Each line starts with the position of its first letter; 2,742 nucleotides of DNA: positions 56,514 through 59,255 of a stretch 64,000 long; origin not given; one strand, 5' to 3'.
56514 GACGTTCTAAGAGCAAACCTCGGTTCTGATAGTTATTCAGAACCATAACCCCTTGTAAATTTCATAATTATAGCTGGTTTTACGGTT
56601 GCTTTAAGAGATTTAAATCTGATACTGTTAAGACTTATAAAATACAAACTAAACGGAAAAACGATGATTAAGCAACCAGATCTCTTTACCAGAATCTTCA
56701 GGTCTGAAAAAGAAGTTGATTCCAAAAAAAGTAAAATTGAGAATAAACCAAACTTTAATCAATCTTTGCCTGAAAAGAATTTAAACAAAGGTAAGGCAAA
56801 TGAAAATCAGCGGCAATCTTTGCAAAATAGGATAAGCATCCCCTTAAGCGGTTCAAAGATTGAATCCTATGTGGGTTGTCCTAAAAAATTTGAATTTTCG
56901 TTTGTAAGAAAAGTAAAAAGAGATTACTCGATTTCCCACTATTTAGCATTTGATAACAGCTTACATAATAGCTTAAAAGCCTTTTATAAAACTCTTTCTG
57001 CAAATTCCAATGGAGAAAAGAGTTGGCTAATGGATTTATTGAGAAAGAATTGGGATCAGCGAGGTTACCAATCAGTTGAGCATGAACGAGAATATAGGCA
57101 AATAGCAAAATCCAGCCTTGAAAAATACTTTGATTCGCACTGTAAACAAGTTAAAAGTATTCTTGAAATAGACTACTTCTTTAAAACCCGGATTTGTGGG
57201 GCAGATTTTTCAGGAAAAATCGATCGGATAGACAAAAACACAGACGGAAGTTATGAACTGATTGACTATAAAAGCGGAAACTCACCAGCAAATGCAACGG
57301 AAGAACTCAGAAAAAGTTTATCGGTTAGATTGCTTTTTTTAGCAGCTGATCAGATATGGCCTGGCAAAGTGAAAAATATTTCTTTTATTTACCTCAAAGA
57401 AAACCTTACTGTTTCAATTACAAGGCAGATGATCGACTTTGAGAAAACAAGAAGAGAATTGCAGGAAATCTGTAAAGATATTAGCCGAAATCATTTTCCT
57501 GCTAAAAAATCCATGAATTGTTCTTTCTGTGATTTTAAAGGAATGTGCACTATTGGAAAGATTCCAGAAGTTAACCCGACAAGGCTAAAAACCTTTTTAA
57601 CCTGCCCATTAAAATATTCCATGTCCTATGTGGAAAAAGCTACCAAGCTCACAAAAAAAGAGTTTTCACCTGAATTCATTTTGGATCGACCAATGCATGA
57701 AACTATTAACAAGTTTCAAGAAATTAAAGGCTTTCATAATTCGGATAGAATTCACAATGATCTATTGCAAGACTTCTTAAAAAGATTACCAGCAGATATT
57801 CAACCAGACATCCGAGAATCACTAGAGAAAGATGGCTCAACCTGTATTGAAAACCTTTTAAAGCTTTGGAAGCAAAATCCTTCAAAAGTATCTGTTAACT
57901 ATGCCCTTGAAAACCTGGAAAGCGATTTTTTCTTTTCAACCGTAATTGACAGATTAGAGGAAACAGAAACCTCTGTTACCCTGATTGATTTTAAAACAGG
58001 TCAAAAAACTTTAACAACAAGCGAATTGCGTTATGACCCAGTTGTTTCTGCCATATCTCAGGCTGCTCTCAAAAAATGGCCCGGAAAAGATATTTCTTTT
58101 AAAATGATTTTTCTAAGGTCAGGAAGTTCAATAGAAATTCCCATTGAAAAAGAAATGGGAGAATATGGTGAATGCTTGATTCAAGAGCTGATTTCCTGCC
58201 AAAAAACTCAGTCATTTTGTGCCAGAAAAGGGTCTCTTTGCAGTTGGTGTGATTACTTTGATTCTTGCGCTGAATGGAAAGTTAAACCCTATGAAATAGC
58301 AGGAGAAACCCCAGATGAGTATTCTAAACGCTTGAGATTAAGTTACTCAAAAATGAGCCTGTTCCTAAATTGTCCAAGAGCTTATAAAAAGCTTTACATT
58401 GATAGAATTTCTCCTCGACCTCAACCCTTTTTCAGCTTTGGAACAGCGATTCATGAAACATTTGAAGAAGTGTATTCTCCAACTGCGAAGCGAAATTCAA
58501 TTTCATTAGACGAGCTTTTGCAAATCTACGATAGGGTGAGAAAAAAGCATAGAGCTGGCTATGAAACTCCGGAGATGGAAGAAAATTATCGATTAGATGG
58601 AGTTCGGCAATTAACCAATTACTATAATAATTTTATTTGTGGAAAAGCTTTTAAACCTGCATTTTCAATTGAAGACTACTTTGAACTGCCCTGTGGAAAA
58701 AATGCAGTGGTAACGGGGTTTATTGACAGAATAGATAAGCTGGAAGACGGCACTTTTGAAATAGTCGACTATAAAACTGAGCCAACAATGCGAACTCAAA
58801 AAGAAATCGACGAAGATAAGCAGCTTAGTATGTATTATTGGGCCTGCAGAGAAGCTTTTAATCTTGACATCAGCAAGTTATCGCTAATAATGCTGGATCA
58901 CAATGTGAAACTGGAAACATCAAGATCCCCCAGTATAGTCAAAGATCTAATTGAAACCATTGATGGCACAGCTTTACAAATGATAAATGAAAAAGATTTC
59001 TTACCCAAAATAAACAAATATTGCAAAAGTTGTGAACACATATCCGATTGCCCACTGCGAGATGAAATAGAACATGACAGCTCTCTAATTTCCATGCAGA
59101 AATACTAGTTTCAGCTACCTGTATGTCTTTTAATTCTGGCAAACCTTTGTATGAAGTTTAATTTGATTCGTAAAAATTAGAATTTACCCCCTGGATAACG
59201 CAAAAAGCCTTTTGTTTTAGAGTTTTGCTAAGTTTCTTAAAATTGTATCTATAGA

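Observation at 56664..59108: Single polypeptide containing three tandem Cas4/AddB-like PD-(D/E)XK nuclease domains, each with its own four-Cys cluster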

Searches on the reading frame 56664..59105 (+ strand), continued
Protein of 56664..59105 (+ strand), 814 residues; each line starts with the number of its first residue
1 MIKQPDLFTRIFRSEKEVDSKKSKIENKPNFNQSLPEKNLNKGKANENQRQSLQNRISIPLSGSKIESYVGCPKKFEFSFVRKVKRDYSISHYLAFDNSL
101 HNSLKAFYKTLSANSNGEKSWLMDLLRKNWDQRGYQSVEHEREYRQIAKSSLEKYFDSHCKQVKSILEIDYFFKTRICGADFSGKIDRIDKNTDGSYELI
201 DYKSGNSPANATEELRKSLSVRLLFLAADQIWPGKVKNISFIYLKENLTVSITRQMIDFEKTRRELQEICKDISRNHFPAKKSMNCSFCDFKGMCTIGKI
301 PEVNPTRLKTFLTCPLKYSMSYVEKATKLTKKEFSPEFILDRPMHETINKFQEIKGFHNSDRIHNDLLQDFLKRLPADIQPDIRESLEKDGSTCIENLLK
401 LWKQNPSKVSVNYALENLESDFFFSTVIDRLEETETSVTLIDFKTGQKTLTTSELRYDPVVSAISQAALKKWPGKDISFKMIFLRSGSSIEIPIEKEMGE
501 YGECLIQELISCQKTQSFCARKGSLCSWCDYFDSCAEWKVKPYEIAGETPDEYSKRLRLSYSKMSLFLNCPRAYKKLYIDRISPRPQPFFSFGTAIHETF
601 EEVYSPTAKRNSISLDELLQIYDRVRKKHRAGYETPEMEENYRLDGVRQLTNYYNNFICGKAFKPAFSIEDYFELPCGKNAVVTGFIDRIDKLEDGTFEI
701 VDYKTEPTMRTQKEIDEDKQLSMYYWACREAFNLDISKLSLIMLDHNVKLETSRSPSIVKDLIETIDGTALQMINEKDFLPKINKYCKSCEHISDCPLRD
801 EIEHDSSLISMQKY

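Call 58: search_protein_families(library=pfam, proteins=[L053:4411-5793:-, L053:7856-9202:-, L053:3592-4275:-, L053:3258-3572:-, L053:1203-2342:-, L053:10183-13308:-, L051:9157-9918:-], max_evalue=0.001)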
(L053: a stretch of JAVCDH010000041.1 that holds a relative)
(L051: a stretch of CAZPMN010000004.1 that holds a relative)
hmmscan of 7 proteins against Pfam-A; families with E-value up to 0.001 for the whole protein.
L053:4411-5793:- (460 aa): 1 family
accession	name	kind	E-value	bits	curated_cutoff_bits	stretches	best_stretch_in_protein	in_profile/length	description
PF02386.22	TrkH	-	6.8e-56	190.2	27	1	42-439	61-489/502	Cation transport protein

L053:7856-9202:- (448 aa): 28 families (the best 25 are shown)
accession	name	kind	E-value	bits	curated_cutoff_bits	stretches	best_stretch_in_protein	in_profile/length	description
PF07719.23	TPR_2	-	4.6e-47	154.7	27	2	222-253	3-34/34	Tetratricopeptide repeat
PF00515.34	TPR_1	-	1.3e-36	123.4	27.8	4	222-253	3-34/34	Tetratricopeptide repeat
PF13432.12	TPR_16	-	5.2e-36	123.1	32.7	7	192-252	3-63/65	Tetratricopeptide repeat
PF14559.12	TPR_19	-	4.7e-33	113.8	25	3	234-285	5-56/68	Tetratricopeptide repeat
PF13414.12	TPR_11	-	4.7e-31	106.6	26.8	3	130-166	6-42/42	TPR repeat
PF13181.12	TPR_8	-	7.6e-31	104.1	25.7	1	226-253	7-34/34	Tetratricopeptide repeat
PF13428.12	TPR_14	-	4.4e-30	101.5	23.5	2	223-263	4-44/44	Tetratricopeptide repeat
PF13424.12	TPR_12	-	6.4e-30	103.6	30.1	2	79-149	5-76/77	Tetratricopeptide repeat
PF13176.12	TPR_7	-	4e-23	79.9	27.9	0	226-255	5-36/36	Tetratricopeptide repeat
PF24575.1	TPR_Slam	-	8.6e-23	81.2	35.2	2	224-275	51-102/104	Surface lipoprotein assembly modifier, N-terminal TPR repeats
PF13431.12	TPR_17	-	2.7e-22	77.6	24.4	0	140-172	1-33/34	Tetratricopeptide repeat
PF13174.12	TPR_6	-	4.8e-16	58.7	26.3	0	370-398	4-32/33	Tetratricopeptide repeat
PF23914.1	TPR_CcmH_CycH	-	6.1e-16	59.1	42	0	222-307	52-140/158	Cytochrome c-type biogenesis protein H TPR domain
PF17874.7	TPR_MalT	-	4.1e-14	53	45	1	164-278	13-146/336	MalT-like TPR region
PF13371.12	TPR_9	-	1.5e-12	47.8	35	0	229-286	4-61/73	Tetratricopeptide repeat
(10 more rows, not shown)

L053:3592-4275:- (227 aa): 13 families
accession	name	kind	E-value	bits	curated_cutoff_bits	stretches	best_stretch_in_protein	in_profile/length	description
PF02254.24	TrkA_N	-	8.7e-28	97.4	23.8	1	3-118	1-116/116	TrkA-N domain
PF02080.26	TrkA_C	-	7.5e-08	32.6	27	1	154-225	10-67/71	TrkA-C domain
PF01210.29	NAD_Gly3P_dh_N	-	2.2e-06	28.2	23.1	1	4-45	3-44/158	NAD-dependent glycerol-3-phosphate dehydrogenase N-terminus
PF13450.12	NAD_binding_8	-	5.5e-06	27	21.9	1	5-54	1-50/68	NAD(P)-binding Rossmann-like domain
PF01266.30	DAO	-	7.7e-05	22.8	27.9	1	3-34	2-33/353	FAD dependent oxidoreductase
PF07992.20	Pyr_redox_2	-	0.00011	22.2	26.1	1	2-56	144-198/291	Pyridine nucleotide-disulphide oxidoreductase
PF02737.24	3HCDH_N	-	0.00019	21.9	22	1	4-54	3-53/180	3-hydroxyacyl-CoA dehydrogenase, NAD binding domain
PF02558.23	ApbA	-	0.00024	21.2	22.2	1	4-70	2-72/150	Ketopantoate reductase PanE/ApbA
PF03486.20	HI0933_like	-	0.00032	20.7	50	0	2-38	2-38/244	HI0933-like protein Rossmann domain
PF03807.23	F420_oxidored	-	0.00055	20.9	21.6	0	4-67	3-62/94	NADP oxidoreductase coenzyme F420-dependent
PF00070.33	Pyr_redox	-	0.00084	20.2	22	0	4-48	3-47/82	Pyridine nucleotide-disulphide oxidoreductase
PF03721.20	UDPG_MGDP_dh_N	-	0.00088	19.3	27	0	4-42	4-42/187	UDP-glucose/GDP-mannose dehydrogenase family, NAD binding domain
PF03435.24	Sacchrp_dh_NADP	-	0.00091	20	25.1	0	4-69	2-73/129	Saccharopine dehydrogenase NADP binding domain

L053:3258-3572:- (104 aa): 16 families
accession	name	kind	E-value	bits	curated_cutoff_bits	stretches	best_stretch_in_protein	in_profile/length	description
PF14559.12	TPR_19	-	1.5e-12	48.1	25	2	38-91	5-58/68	Tetratricopeptide repeat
PF07719.23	TPR_2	-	1.5e-12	47.1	27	1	25-56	2-33/34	Tetratricopeptide repeat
PF00515.34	TPR_1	-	2.2e-11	43.5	27.8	1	27-55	4-32/34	Tetratricopeptide repeat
PF13181.12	TPR_8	-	8e-11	41.6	25.7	1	25-55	2-32/34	Tetratricopeptide repeat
PF13431.12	TPR_17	-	1e-10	41.4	24.4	0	17-44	6-33/34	Tetratricopeptide repeat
PF13428.12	TPR_14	-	6.4e-10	39.2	23.5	1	27-65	4-42/44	Tetratricopeptide repeat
PF13174.12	TPR_6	-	1.4e-08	35.3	26.3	0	27-49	3-25/33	Tetratricopeptide repeat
PF13424.12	TPR_12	-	2.7e-08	34.3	30.1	1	18-55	39-76/77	Tetratricopeptide repeat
PF13414.12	TPR_11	-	3e-07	30.5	26.8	1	31-67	1-37/42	TPR repeat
PF23914.1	TPR_CcmH_CycH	-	6.9e-07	29.7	42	1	16-92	42-121/158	Cytochrome c-type biogenesis protein H TPR domain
PF13432.12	TPR_16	-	1.2e-05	26.1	32.7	0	19-55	26-62/65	Tetratricopeptide repeat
PF14561.12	TPR_20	-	0.00011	22.9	25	0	12-45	10-43/90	Tetratricopeptide repeat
PF13176.12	TPR_7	-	0.00015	22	27.9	0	28-53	3-30/36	Tetratricopeptide repeat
PF05843.20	Suf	-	0.00017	20.8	24.7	1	38-95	294-352/532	Suppressor of forked protein (Suf)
PF23241.1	HAT_PRP39_C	-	0.00059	20.4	33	1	37-91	71-126/139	PRP39 C-terminal HAT repeat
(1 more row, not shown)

L053:1203-2342:- (379 aa): 9 families
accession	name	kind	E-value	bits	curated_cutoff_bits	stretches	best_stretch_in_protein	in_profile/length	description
PF13485.12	Peptidase_MA_2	-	2.4e-14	54.1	32.4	1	249-376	68-196/201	Peptidase MA superfamily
PF07719.23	TPR_2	-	4.7e-13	48.6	27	2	73-104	3-34/34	Tetratricopeptide repeat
PF13428.12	TPR_14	-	2.1e-10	40.7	23.5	0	32-73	3-44/44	Tetratricopeptide repeat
PF13432.12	TPR_16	-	6.6e-10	39.7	32.7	1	77-139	3-65/65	Tetratricopeptide repeat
PF00515.34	TPR_1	-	5.3e-08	32.8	27.8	0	72-104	2-34/34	Tetratricopeptide repeat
PF14559.12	TPR_19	-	2.3e-06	28.3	25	0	84-141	4-61/68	Tetratricopeptide repeat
PF13424.12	TPR_12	-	3e-05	24.6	30.1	0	108-135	6-33/77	Tetratricopeptide repeat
PF23914.1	TPR_CcmH_CycH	-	3.5e-05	24.1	42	1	29-139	49-156/158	Cytochrome c-type biogenesis protein H TPR domain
PF13181.12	TPR_8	-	0.00043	20.7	25.7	0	72-104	2-34/34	Tetratricopeptide repeat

L053:10183-13308:- (1041 aa): 3 families
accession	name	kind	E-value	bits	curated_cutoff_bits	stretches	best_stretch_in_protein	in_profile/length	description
PF00112.29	Peptidase_C1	-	5e-42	144.9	20.7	1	105-330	1-211/220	Papain family cysteine protease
PF13620.12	CarboxypepD_reg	-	0.0001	23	32.3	1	677-729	2-55/82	Carboxypeptidase regulatory-like domain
PF01839.29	FG-GAP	-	0.0007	19.9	22.1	0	784-801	3-20/37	FG-GAP repeat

L051:9157-9918:- (253 aa): 2 families
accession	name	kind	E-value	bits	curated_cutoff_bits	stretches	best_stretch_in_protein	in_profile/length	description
PF03009.23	GDPD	-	9.1e-47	160.7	23.6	1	5-234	1-243/244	Glycerophosphoryl diester phosphodiesterase family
PF13653.12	GDPD_2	-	7.7e-05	23.5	27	0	206-234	2-30/30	Glycerophosphoryl diester phosphodiesterase family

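Call 63: find_related_loci(query=A1, collection=viral_contigs, flank=5000)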
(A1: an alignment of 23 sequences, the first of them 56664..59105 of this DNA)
Query A1 (814 aa) in viral_contigs; peptide patterns used: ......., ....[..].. (x = any residue, [..] = any of these).
600 stretches matched a pattern (row limit reached: there are more); 93 encode a relative of the query (tblastn E <= 1e-3); the best 80 are kept; 80 distinct loci.
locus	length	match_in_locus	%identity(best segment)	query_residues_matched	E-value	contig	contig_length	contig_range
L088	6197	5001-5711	23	58-797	7e-19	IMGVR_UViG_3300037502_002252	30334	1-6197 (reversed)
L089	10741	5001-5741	28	48-746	1e-17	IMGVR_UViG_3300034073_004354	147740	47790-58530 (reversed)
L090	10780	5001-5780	24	34-796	4e-16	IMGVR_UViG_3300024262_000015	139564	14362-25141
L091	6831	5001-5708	26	59-792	6e-14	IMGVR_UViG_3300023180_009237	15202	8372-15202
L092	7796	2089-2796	26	59-792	6e-14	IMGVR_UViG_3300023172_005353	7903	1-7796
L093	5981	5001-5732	27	61-792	4e-13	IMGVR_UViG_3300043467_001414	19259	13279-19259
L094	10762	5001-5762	26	61-792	7e-13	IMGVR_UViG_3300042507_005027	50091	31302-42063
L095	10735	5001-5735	26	50-752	1e-12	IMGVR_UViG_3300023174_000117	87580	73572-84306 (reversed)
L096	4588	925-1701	26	61-792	1e-12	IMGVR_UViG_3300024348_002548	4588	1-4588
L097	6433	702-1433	26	61-792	3e-12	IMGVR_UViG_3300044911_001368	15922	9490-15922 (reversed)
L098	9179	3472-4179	25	59-792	9e-12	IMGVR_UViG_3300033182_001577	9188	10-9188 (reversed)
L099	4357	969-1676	24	59-728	1e-11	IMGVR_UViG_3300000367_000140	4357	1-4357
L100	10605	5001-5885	27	545-811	2e-11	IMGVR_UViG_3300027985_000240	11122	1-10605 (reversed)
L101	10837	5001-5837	25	559-813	3e-11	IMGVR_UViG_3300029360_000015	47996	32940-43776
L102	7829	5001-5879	23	25-801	4e-11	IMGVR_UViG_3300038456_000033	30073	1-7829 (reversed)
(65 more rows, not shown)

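Call 79: predict_structure(alignment_id=A2)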
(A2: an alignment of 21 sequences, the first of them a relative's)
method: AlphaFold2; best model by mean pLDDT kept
length: 1047 residues; sequences in the alignment: 21
mean_pLDDT: 77.9   pTM: 0.38
mean pLDDT of the five models: 77.9, 76.8, 74.2, 71.7, 68.6
residues with pLDDT >= 90: 185; 70-90: 615; 50-70: 163; < 50: 84
segments of 3 or more residues with pLDDT < 50: 1-5, 22-46, 76-80, 319-326, 517-521, 523-525, 530-541, 756-768, 1045-1047
pLDDT, mean of each block of 10 residues (from residue 1): 47 52 38 34 47 84 84 59 73 90 80 89 86 86 90 71 87 85 88 89 84 90 88 90 89 88 85 72 68 79 81 68 52 85 81 65 89 84 91 89 88 84 91 92 81 90 91 93 91 90 86 62 50 42 63 63 55 87 80 78 87 82 89 83 84 75 91 90 70 87 91 89 88 87 76 52 45 60 66 78 81 67 80 80 74 91 79 87 89 75 69 74 84 84 83 80 76 86 83 81 80 75 72 82 52
secondary structure, 60 per line:
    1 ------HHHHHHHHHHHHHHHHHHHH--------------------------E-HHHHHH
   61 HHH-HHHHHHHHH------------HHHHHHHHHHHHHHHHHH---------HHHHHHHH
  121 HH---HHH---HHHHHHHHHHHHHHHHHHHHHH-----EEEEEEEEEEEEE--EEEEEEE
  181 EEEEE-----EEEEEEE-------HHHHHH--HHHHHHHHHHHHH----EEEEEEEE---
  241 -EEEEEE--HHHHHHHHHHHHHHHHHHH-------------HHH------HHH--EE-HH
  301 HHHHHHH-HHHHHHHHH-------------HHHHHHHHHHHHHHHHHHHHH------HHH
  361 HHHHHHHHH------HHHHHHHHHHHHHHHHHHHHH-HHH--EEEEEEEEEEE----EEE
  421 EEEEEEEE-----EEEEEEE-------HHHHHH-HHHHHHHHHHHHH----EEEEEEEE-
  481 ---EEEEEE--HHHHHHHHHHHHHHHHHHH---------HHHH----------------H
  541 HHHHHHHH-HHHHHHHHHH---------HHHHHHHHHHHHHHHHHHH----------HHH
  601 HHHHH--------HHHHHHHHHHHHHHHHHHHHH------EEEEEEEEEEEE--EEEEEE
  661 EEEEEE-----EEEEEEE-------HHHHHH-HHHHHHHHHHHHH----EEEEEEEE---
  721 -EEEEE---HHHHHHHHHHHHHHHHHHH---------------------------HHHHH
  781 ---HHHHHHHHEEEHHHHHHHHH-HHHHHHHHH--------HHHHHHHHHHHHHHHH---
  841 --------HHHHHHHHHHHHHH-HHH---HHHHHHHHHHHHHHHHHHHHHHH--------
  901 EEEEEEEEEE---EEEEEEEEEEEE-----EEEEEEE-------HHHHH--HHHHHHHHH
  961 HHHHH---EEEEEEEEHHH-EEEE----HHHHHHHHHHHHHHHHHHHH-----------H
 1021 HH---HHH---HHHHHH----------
elements in order (helices of 4 or more, strands of 3 or more residues): H7-26 H55-63 H65-73 H86-103 H113-122 H132-153 E159-171 E174-185 E191-197 H205-210 H213-225 E230-237 E242-247 H250-268 H299-307 H309-317 H331-351 H358-369 H376-396 E403-413 E418-428 E434-440 H448-453 H455-467 E472-479 E484-489 H492-510 H520-523 H540-548 H550-559 H569-587 H598-605 H614-634 E641-652 E655-666 E672-678 H686-691 H693-705 E710-717 E722-726 H730-748 H776-780 H784-791 E792-794 H795-803 H805-813 H822-837 H849-862 H870-892 E901-910 E914-925 E931-937 H945-949 H952-965 E969-976 E981-984 H989-1008 H1032-1037

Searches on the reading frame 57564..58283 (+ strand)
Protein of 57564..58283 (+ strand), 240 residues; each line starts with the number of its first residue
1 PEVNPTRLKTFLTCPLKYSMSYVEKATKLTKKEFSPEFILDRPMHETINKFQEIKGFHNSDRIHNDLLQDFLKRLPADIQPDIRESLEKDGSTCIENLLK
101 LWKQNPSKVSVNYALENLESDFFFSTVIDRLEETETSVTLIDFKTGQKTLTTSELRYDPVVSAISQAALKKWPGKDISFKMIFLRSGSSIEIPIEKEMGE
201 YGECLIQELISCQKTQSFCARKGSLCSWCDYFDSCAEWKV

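Call 6: search_protein_families(library=pfam, proteins=[window:57564-58283:+], max_evalue=1)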
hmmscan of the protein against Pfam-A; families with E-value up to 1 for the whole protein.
seq(240 aa): 2 families
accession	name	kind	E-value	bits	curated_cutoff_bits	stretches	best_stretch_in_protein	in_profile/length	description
PF12705.13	PDDEXK_1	-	9.3e-17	62.2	22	1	3-235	2-246/247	PD-(D/E)XK nuclease superfamily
PF10703.15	MoaF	-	0.075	13.4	23.3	1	104-155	53-106/108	MoaF N-terminal domain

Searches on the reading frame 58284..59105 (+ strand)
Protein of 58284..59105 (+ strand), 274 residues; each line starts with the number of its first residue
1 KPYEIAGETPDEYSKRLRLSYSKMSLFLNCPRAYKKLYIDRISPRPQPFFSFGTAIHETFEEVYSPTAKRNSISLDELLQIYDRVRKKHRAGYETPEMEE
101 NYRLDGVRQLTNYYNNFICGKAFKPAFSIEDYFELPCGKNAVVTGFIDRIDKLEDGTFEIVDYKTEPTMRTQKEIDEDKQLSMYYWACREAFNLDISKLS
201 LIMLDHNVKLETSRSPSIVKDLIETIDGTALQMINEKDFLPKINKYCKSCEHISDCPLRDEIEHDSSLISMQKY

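Call 6: search_protein_families(library=pfam, proteins=[window:58284-59105:+], max_evalue=1)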
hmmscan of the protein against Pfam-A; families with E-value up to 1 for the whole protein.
seq(274 aa): 2 families
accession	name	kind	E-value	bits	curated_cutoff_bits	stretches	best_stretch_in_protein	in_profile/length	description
PF12705.13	PDDEXK_1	-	9.9e-30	104.7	22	1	18-257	1-247/247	PD-(D/E)XK nuclease superfamily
PF15830.10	DUF4712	-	0.0066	16.5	27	1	191-262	135-204/254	Domain of unknown function (DUF4712)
